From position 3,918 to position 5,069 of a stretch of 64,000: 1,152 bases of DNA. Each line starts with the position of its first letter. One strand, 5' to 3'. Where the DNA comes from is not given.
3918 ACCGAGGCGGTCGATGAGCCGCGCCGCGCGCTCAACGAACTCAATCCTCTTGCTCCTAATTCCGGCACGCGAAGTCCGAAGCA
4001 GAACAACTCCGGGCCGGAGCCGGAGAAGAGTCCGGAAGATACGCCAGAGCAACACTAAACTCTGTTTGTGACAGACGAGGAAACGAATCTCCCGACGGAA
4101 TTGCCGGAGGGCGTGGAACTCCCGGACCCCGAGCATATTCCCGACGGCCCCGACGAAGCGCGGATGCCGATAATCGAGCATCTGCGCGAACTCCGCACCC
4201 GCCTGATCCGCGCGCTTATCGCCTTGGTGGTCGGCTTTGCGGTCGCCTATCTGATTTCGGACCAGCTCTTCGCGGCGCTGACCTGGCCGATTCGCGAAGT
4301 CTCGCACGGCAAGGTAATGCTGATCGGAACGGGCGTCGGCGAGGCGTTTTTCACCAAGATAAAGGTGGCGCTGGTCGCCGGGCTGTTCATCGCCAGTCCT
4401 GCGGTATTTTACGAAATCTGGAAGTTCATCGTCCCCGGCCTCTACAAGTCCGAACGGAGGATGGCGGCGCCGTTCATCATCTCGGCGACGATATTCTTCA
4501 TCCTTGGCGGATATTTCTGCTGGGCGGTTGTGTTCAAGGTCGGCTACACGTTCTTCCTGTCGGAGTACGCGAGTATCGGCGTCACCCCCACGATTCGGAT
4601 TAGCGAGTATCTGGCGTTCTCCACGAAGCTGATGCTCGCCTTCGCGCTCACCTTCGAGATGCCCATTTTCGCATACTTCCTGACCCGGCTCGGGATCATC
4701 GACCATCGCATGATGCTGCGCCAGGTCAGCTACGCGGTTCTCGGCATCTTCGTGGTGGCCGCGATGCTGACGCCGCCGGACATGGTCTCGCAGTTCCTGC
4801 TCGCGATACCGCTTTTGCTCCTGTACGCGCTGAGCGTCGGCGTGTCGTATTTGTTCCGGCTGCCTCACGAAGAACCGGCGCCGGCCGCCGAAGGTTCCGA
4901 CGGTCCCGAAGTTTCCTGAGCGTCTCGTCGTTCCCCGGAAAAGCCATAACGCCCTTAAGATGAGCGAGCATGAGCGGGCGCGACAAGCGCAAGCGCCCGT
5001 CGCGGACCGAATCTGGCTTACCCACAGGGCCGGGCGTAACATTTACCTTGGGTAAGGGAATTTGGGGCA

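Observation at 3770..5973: Tandem duplication of a tatA-tatC unit leaving two ~85%-identical tatC genes and a vestigial tatA start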

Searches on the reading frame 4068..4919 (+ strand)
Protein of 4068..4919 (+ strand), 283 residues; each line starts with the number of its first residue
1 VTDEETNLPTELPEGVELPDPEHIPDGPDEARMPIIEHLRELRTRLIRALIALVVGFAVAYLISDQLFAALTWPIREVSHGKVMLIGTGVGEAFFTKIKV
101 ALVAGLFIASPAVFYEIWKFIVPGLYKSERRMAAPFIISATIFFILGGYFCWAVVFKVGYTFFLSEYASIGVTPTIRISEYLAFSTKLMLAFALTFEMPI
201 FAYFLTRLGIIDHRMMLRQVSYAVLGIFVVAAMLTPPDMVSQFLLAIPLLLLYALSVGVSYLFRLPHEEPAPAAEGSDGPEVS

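Call 5: search_protein_families(library=pfam, proteins=[window:4068-4916:+], max_evalue=0.01)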
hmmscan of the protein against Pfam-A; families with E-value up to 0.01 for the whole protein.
window:4068-4916:+ (283 aa): 1 family
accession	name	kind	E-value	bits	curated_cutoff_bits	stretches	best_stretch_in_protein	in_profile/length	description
PF00902.23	TatC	-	2.6e-68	230.4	25.1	1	37-248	1-208/208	Sec-independent protein translocase protein (TatC)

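Call 8: find_encoding_contigs(protein=window:4068-4919:+, flank=10000, max_places=6)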
Protein window:4068-4919:+ (283 aa): 2 contigs read that carry it; 1 place shown.
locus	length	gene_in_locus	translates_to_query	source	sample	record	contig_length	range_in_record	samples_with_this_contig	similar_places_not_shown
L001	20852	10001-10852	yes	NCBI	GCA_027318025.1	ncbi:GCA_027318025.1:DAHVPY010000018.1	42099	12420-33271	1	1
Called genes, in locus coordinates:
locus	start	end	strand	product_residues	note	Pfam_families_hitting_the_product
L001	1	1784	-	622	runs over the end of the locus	PF04055:Radical_SAM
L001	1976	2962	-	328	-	PF00248:Aldo_ket_red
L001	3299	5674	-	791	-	PF01590:GAF, PF13185:GAF_2, PF13492:GAF_3, PF05524:PEP-utilisers_N, PF00391:PEP-utilizers, PF02896:PEP-utilizers_C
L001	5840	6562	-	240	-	PF02811:PHP, PF13263:PHP_C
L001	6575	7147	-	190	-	PF00160:Pro_isomerase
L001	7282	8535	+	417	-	PF01120:Alpha_L_fucos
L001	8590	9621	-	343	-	PF00850:Hist_deacetyl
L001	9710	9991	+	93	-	PF02416:TatA_B_E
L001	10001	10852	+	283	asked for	PF00902:TatC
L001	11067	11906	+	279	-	PF00902:TatC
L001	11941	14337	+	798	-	PF09137:Glucodextran_N, PF00723:Glyco_hydro_15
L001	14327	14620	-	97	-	PF16256:DUF4911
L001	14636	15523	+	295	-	PF01656:CbiA, PF02374:ArsA_ATPase, PF10609:ParA (weak)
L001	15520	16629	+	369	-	PF01656:CbiA, PF02374:ArsA_ATPase, PF03029:ATP_bind_1 (faint)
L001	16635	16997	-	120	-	PF05597:Phasin (weak)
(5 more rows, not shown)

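Call 9: find_homologous_proteins(query=window:4068-4916:+)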
Query window:4068-4916:+ (283 aa): 1724 proteins with E <= 0.001 among 7738 candidates; the best 120 are listed.
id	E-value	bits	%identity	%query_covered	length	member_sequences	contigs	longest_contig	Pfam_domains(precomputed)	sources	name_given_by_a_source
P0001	1.5e-179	613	100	100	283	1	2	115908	PF00902.24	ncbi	-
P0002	7.8e-178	608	99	100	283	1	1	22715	PF00902.24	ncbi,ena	-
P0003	1.2e-166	571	94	98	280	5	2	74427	PF00902.24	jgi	jgi:sec-independent protein translocase protein TatC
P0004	1.0e-162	558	89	100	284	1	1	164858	PF00902.24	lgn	-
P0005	2.6e-158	544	88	100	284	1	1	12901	PF00902.24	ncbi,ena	-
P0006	3.8e-152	523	86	100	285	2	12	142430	PF00902.24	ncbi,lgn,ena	-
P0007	5.1e-134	464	79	98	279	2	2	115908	PF00902.24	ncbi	-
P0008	2.6e-127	442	79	91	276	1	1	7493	PF00902.24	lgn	-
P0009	2.7e-127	442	79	91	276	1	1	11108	PF00902.24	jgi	-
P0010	7.2e-127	441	74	97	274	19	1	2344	PF00902.24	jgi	-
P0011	1.3e-126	440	73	97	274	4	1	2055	PF00902.24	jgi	jgi:sec-independent protein translocase protein TatC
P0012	3.9e-126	438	74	96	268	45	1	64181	PF00902.24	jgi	jgi:sec-independent protein translocase protein TatC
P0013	4.6e-126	438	76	95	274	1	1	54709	PF00902.24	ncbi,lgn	-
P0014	1.2e-125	437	83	86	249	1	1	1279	PF00902.24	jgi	jgi:sec-independent protein translocase protein TatC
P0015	3.9e-125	435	80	85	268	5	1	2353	PF00902.24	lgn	-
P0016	6.5e-125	434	79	88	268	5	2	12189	PF00902.24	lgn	-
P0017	1.2e-124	433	73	96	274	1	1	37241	PF00902.24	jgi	jgi:sec-independent protein translocase protein TatC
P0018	2.0e-124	433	81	84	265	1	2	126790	PF00902.24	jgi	jgi:sec-independent protein translocase protein TatC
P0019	2.9e-124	432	73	93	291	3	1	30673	PF00902.24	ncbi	-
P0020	5.8e-124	431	73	91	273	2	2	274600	PF00902.24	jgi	-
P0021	6.4e-124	431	81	88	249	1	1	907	PF00902.24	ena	-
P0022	7.7e-124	431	79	86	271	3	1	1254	PF00902.24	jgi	jgi:sec-independent protein translocase protein TatC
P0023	8.6e-124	430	71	99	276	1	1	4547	PF00902.24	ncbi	-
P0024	1.1e-123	430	78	87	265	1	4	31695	PF00902.24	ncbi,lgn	-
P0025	1.2e-123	430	78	87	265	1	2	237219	PF00902.24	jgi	-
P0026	1.4e-123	430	76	92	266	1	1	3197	PF00902.24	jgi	jgi:sec-independent protein translocase protein TatC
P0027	1.9e-123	429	78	87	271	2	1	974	PF00902.24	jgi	jgi:sec-independent protein translocase protein TatC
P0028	2.4e-123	429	73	94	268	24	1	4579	PF00902.24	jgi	jgi:sec-independent protein translocase protein TatC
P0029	3.4e-123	428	73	93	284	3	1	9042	PF00902.24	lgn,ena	-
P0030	5.6e-123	428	80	87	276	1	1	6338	PF00902.24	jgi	jgi:sec-independent protein translocase protein TatC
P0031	9.4e-123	427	72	93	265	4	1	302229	PF00902.24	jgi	jgi:sec-independent protein translocase protein TatC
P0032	9.8e-123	427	75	90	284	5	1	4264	PF00902.24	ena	-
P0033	1.1e-122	427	82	83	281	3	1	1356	PF00902.24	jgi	jgi:sec-independent protein translocase protein TatC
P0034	2.0e-122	426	79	87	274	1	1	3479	PF00902.24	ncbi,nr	ncbi:MAG TPA: twin-arginine translocase subunit TatC [Candidatus Binatus sp.]|nr:twin-arginine trans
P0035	2.0e-122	426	74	98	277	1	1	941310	PF00902.24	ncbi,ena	-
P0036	2.1e-122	426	72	97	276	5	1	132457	PF00902.24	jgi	-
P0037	4.4e-122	425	84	82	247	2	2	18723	PF00902.24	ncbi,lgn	-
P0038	8.2e-122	424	74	93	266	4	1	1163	PF00902.24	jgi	-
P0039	9.3e-122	424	81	84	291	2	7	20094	PF00902.24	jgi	jgi:sec-independent protein translocase protein TatC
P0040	9.3e-122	424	80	89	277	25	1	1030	PF00902.24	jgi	-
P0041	9.8e-122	424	73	94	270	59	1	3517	PF00902.24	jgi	jgi:sec-independent protein translocase protein TatC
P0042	1.2e-121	423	71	96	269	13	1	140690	PF00902.24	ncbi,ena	-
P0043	1.5e-121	423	74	90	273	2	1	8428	PF00902.24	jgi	jgi:sec-independent protein translocase protein TatC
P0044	1.8e-121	423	79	88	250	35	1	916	PF00902.24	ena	-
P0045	2.1e-121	423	81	88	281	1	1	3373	PF00902.24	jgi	jgi:sec-independent protein translocase protein TatC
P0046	2.4e-121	422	71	95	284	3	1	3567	PF00902.24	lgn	-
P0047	2.5e-121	422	74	99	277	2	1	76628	PF00902.24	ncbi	-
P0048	3.2e-121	422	73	96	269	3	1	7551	PF00902.24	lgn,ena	-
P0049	3.3e-121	422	74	91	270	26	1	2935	PF00902.24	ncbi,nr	ncbi:MAG TPA: twin-arginine translocase subunit TatC [Sporolactobacillaceae bacterium]|nr:twin-argin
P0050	3.3e-121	422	73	94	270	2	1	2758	PF00902.24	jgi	jgi:sec-independent protein translocase protein TatC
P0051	3.7e-121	422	72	94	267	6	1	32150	PF00902.24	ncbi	ncbi:MAG: twin-arginine translocase subunit TatC [Candidatus Binataceae bacterium]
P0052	4.0e-121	422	80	88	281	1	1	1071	PF00902.24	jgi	jgi:sec-independent protein translocase protein TatC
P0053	4.1e-121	422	83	82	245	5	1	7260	PF00902.24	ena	-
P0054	4.2e-121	422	77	89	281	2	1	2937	PF00902.24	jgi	-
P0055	4.9e-121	421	76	91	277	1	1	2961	PF00902.24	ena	-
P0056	5.5e-121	421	80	88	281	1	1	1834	PF00902.24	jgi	jgi:sec-independent protein translocase protein TatC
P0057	5.7e-121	421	77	87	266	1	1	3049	PF00902.24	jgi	jgi:sec-independent protein translocase protein TatC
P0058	5.9e-121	421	74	91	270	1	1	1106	PF00902.24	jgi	-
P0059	6.5e-121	421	80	88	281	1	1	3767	PF00902.24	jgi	jgi:sec-independent protein translocase protein TatC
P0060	6.8e-121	421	72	94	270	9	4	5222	PF00902.24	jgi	jgi:sec-independent protein translocase protein TatC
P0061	1.2e-120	420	76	86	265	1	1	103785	PF00902.24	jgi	jgi:sec-independent protein translocase protein TatC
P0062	1.3e-120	420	76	92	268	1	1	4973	PF00902.24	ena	-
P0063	1.4e-120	420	74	91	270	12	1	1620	PF00902.24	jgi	jgi:sec-independent protein translocase protein TatC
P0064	1.5e-120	420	74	94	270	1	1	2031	PF00902.24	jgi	jgi:sec-independent protein translocase protein TatC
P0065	1.5e-120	420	74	91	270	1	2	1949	PF00902.24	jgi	jgi:sec-independent protein translocase protein TatC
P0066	2.1e-120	419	72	93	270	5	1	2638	PF00902.24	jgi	jgi:sec-independent protein translocase protein TatC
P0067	2.9e-120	419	73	94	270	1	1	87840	PF00902.24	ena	-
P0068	3.1e-120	419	77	89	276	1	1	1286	PF00902.24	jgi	jgi:sec-independent protein translocase protein TatC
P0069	3.4e-120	419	79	88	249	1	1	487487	PF00902.24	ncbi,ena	-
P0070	3.7e-120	419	73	94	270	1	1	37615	PF00902.24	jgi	jgi:sec-independent protein translocase protein TatC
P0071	3.8e-120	418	74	95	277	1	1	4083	PF00902.24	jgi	-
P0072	4.8e-120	418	73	98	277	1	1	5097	PF00902.24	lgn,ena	-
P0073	4.9e-120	418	73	94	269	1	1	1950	PF00902.24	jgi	jgi:sec-independent protein translocase protein TatC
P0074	5.3e-120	418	72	92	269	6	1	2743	PF00902.24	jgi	jgi:sec-independent protein translocase protein TatC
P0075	5.6e-120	418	73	94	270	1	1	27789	PF00902.24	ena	-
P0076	7.1e-120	418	75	91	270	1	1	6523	PF00902.24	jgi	jgi:sec-independent protein translocase protein TatC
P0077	8.1e-120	417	80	87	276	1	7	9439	PF00902.24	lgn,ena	-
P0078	8.3e-120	417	77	87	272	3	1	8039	PF00902.24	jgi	jgi:sec-independent protein translocase protein TatC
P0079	9.1e-120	417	80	87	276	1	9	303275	PF00902.24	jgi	jgi:sec-independent protein translocase protein TatC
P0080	9.1e-120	417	73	93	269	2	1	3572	PF00902.24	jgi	jgi:sec-independent protein translocase protein TatC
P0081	9.4e-120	417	79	87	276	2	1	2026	PF00902.24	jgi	-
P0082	9.4e-120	417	76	91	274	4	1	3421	PF00902.24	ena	-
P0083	9.9e-120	417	79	82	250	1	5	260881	PF00902.24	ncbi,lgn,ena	-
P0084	1.0e-119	417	74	94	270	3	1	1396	PF00902.24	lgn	-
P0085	1.1e-119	417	75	90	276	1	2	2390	PF00902.24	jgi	jgi:sec-independent protein translocase protein TatC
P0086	1.2e-119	417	78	90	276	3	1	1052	PF00902.24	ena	-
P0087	1.2e-119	417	74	95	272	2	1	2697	PF00902.24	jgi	jgi:sec-independent protein translocase protein TatC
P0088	1.3e-119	417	76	88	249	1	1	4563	PF00902.24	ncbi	-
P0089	1.4e-119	417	79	87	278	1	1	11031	PF00902.24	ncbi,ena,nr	ncbi:MAG TPA: twin-arginine translocase subunit TatC [Candidatus Binataceae bacterium]|nr:twin-argin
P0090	1.5e-119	417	78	89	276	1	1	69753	PF00902.24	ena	-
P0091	1.5e-119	417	79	83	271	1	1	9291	PF00902.24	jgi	jgi:sec-independent protein translocase protein TatC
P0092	1.6e-119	416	79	87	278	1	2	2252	PF00902.24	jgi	-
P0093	1.6e-119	416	72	99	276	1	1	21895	PF00902.24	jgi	jgi:sec-independent protein translocase protein TatC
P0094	1.7e-119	416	69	98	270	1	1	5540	PF00902.24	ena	-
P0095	1.7e-119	416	77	87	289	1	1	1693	PF00902.24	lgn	-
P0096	1.8e-119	416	73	96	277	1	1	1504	PF00902.24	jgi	jgi:sec-independent protein translocase protein TatC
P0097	1.8e-119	416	72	95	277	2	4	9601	PF00902.24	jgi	jgi:sec-independent protein translocase protein TatC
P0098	2.0e-119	416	71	95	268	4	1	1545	PF00902.24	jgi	jgi:sec-independent protein translocase protein TatC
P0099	2.2e-119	416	69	98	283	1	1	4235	PF00902.24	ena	-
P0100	2.2e-119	416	73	95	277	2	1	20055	PF00902.24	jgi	jgi:sec-independent protein translocase protein TatC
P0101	2.3e-119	416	71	94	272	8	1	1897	PF00902.24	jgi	jgi:sec-independent protein translocase protein TatC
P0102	2.3e-119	416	77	87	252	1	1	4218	PF00902.24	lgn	-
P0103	2.8e-119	416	73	92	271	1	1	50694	PF00902.24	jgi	jgi:sec-independent protein translocase protein TatC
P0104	2.9e-119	416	79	87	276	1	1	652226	PF00902.24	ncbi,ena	-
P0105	3.0e-119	416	73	94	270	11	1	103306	PF00902.24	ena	-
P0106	3.3e-119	415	79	87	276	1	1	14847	PF00902.24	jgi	jgi:sec-independent protein translocase protein TatC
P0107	4.1e-119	415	71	99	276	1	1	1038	PF00902.24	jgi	jgi:sec-independent protein translocase protein TatC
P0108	4.4e-119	415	79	87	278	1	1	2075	PF00902.24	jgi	jgi:sec-independent protein translocase protein TatC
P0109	4.5e-119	415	79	87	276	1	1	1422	PF00902.24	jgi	-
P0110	4.5e-119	415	74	90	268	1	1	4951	PF00902.24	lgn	-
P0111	4.9e-119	415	77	86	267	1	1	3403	PF00902.24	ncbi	ncbi:MAG TPA: twin-arginine translocase subunit TatC [Candidatus Binataceae bacterium]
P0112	4.9e-119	415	72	94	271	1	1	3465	PF00902.24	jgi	jgi:sec-independent protein translocase protein TatC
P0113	5.1e-119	415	72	94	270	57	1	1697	PF00902.24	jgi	-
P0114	5.5e-119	415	72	98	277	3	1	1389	PF00902.24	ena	-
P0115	5.5e-119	415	74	95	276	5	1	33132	PF00902.24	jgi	jgi:sec-independent protein translocase protein TatC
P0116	5.7e-119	415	74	92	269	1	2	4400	PF00902.24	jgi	jgi:sec-independent protein translocase protein TatC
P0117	5.7e-119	415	70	94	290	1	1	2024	PF00902.24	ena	-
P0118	6.0e-119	415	70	97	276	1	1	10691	PF00902.24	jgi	jgi:sec-independent protein translocase protein TatC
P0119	6.1e-119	415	79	87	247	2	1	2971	PF00902.24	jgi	-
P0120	6.1e-119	415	70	95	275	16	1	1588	PF00902.24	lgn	-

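Call 11: find_related_loci(query=window:4068-4916:+, collection=genome_contigs, flank=4000)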
Query window:4068-4916:+ (283 aa) in genome_contigs; peptide patterns used: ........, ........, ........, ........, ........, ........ (x = any residue, [..] = any of these).
204 stretches matched a pattern; 167 encode a relative of the query (tblastn E <= 1e-3); the best 80 are kept; 80 distinct loci.
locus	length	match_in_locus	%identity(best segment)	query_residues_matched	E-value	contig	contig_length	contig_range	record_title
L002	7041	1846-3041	85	1-282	3e-152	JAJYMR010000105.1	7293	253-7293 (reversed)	MAG: Deltaproteobacteria bacterium isolate DBS2-4.bin15 NODE_18611_length_7293_cov_2.32389, whole genome shotgun sequenc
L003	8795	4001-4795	75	14-280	2e-131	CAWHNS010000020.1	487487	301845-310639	MAG: uncultured delta proteobacterium isolate MFD09222.bin.2.29 genome assembly, contig: contig_73075, whole genome shot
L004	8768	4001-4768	76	25-280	2e-130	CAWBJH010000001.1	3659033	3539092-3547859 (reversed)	MAG: uncultured delta proteobacterium isolate MFD03323.bin.1.18 genome assembly, contig: contig_33361, whole genome shot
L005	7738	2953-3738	75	17-283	2e-129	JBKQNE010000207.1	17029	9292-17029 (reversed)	MAG: Candidatus Binataceae bacterium isolate LASAr3G3H3I__bin_44 LASAr3G3H3I_000000247070, whole genome shotgun sequence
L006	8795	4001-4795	74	16-280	8e-131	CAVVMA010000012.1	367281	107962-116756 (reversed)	MAG: uncultured delta proteobacterium isolate MFD09222.bin.2.46 genome assembly, contig: contig_76027, whole genome shot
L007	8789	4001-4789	74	18-280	4e-128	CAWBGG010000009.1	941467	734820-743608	MAG: uncultured delta proteobacterium isolate MFD09222.bin.1.50 genome assembly, contig: contig_93723, whole genome shot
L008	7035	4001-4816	72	7-280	3e-127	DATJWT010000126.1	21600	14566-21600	MAG TPA_asm: Candidatus Binataceae bacterium isolate SMAG_U15106 k141_1373262, whole genome shotgun sequence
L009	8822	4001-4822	74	5-279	4e-127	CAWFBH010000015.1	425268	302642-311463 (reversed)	MAG: uncultured delta proteobacterium isolate MFD02248.bin.2.83 genome assembly, contig: contig_54184, whole genome shot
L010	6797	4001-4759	76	13-264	2e-127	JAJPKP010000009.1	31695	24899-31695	MAG: Proteobacteria bacterium isolate Centralia_MAG_89 k107_28316535, whole genome shotgun sequence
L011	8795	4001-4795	74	17-282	2e-127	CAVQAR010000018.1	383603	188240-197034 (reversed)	MAG: uncultured delta proteobacterium isolate MFD09286.bin.2.47 genome assembly, contig: contig_47251, whole genome shot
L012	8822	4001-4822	74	5-279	2e-126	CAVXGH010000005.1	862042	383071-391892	MAG: uncultured delta proteobacterium isolate MFD05512.bin.1.184 genome assembly, contig: contig_19330, whole genome sho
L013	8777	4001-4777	72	2-264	3e-126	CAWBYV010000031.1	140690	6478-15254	MAG: uncultured delta proteobacterium isolate MFD03044.bin.2.84 genome assembly, contig: contig_85441, whole genome shot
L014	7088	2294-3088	73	17-282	7e-126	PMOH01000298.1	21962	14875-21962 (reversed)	MAG: Deltaproteobacteria bacterium isolate palsa_1089 73.20110600_P1M.15_contig_9257, whole genome shotgun sequence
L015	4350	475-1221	76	29-280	4e-127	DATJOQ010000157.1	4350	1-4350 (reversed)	MAG TPA_asm: Candidatus Binataceae bacterium isolate SMAG_U14891 k141_4900538, whole genome shotgun sequence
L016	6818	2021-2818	72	17-283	5e-125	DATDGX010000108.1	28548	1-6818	MAG TPA_asm: Candidatus Binataceae bacterium isolate SMAG_U263 k141_68039, whole genome shotgun sequence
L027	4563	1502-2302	73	14-282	1e-123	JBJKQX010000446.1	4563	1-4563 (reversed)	MAG: Candidatus Binataceae bacterium isolate Bin_45 S1Ck127_3716721_flag_1_multi_4.0000_len_4563, whole genome shotgun s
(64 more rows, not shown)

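Call 14: find_encoding_contigs(protein=P0003, flank=4000, max_places=2)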
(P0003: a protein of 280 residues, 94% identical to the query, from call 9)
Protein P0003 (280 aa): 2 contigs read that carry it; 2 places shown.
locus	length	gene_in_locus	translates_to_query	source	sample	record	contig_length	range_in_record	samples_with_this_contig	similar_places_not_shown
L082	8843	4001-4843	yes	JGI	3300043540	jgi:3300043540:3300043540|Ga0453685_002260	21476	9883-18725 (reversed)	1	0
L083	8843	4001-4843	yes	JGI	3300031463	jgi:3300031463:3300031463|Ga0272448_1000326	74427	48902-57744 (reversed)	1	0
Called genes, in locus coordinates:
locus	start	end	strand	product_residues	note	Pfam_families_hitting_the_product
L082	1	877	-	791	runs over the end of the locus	PF01590:GAF, PF13185:GAF_2, PF13492:GAF_3, PF05524:PEP-utilisers_N, PF00391:PEP-utilizers, PF02896:PEP-utilizers_C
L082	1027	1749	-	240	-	PF02811:PHP, PF13263:PHP_C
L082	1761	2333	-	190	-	PF00160:Pro_isomerase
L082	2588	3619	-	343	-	PF00850:Hist_deacetyl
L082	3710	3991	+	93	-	PF02416:TatA_B_E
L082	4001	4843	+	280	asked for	PF00902:TatC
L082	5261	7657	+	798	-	PF09137:Glucodextran_N, PF00723:Glyco_hydro_15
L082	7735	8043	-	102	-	PF16256:DUF4911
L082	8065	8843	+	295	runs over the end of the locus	PF01656:CbiA, PF02374:ArsA_ATPase, PF10609:ParA (weak)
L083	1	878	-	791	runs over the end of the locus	PF01590:GAF, PF13185:GAF_2, PF13492:GAF_3, PF05524:PEP-utilisers_N, PF00391:PEP-utilizers, PF02896:PEP-utilizers_C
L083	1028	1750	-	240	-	PF02811:PHP, PF13263:PHP_C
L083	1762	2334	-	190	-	PF00160:Pro_isomerase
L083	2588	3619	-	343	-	PF00850:Hist_deacetyl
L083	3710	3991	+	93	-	PF02416:TatA_B_E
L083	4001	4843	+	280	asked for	PF00902:TatC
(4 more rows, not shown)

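Call 15: find_encoding_contigs(protein=P0004, flank=4000, max_places=2)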
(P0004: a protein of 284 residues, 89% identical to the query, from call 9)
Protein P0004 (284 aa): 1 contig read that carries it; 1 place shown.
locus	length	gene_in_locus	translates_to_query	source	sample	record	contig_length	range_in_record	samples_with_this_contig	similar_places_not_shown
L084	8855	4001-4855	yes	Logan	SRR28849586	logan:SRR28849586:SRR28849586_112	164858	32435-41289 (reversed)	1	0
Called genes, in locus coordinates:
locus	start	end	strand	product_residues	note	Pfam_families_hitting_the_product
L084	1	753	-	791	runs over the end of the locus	PF01590:GAF, PF13185:GAF_2, PF13492:GAF_3, PF05524:PEP-utilisers_N, PF00391:PEP-utilizers, PF02896:PEP-utilizers_C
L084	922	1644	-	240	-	PF02811:PHP, PF13263:PHP_C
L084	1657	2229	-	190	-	PF00160:Pro_isomerase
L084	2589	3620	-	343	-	PF00850:Hist_deacetyl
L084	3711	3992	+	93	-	PF02416:TatA_B_E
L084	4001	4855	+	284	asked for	PF00902:TatC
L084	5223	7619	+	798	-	PF09137:Glucodextran_N, PF00723:Glyco_hydro_15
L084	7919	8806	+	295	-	PF01656:CbiA, PF02374:ArsA_ATPase, PF10609:ParA (weak), PF13481:AAA_25 (faint)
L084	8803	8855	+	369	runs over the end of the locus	PF01656:CbiA (weak), PF02374:ArsA_ATPase, PF03029:ATP_bind_1 (faint)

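Call 16: find_encoding_contigs(protein=P0006, flank=4000, max_places=2)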
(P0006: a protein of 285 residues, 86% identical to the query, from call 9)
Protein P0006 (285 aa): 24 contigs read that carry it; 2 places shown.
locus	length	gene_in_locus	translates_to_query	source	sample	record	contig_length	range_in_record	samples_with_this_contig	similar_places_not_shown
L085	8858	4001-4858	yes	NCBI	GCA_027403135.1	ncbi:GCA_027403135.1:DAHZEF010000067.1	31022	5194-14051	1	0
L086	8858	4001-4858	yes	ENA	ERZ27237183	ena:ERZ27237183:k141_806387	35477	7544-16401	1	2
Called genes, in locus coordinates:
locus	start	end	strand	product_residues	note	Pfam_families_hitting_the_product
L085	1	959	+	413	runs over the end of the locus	PF01120:Alpha_L_fucos, PF14871:GHL6 (weak)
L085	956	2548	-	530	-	PF16697:Yop-YscD_cpl, PF00498:FHA, PF00188:CAP (weak)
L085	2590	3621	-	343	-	PF00850:Hist_deacetyl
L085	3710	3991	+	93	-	PF02416:TatA_B_E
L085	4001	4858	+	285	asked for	PF00902:TatC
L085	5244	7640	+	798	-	PF09137:Glucodextran_N, PF00723:Glyco_hydro_15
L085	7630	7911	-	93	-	PF16256:DUF4911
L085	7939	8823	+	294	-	PF01656:CbiA, PF02374:ArsA_ATPase, PF10609:ParA (weak)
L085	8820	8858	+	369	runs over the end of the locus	PF01656:CbiA (weak), PF02374:ArsA_ATPase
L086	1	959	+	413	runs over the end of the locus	PF01120:Alpha_L_fucos, PF14871:GHL6 (weak)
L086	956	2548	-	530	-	PF16697:Yop-YscD_cpl, PF00498:FHA, PF00188:CAP (weak)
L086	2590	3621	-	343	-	PF00850:Hist_deacetyl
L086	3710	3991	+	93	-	PF02416:TatA_B_E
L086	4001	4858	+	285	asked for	PF00902:TatC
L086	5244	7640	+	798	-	PF09137:Glucodextran_N, PF00723:Glyco_hydro_15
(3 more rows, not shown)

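Call 17: find_encoding_contigs(protein=P0005, flank=4000, max_places=2)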
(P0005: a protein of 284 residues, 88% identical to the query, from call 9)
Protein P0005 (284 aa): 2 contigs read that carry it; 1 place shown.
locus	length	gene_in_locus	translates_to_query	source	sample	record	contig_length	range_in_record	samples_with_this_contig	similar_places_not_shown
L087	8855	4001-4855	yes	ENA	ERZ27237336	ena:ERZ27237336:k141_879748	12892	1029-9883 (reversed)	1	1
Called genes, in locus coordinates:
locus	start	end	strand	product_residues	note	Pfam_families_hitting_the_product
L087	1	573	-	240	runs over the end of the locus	PF02811:PHP, PF13263:PHP_C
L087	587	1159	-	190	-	PF00160:Pro_isomerase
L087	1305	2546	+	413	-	PF01120:Alpha_L_fucos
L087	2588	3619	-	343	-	PF00850:Hist_deacetyl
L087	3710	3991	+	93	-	PF02416:TatA_B_E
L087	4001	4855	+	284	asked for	PF00902:TatC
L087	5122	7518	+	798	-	PF09137:Glucodextran_N, PF00723:Glyco_hydro_15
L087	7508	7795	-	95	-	PF16256:DUF4911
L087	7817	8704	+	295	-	PF01656:CbiA, PF02374:ArsA_ATPase, PF10609:ParA (weak)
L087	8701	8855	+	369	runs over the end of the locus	PF01656:CbiA, PF02374:ArsA_ATPase, PF03029:ATP_bind_1 (faint)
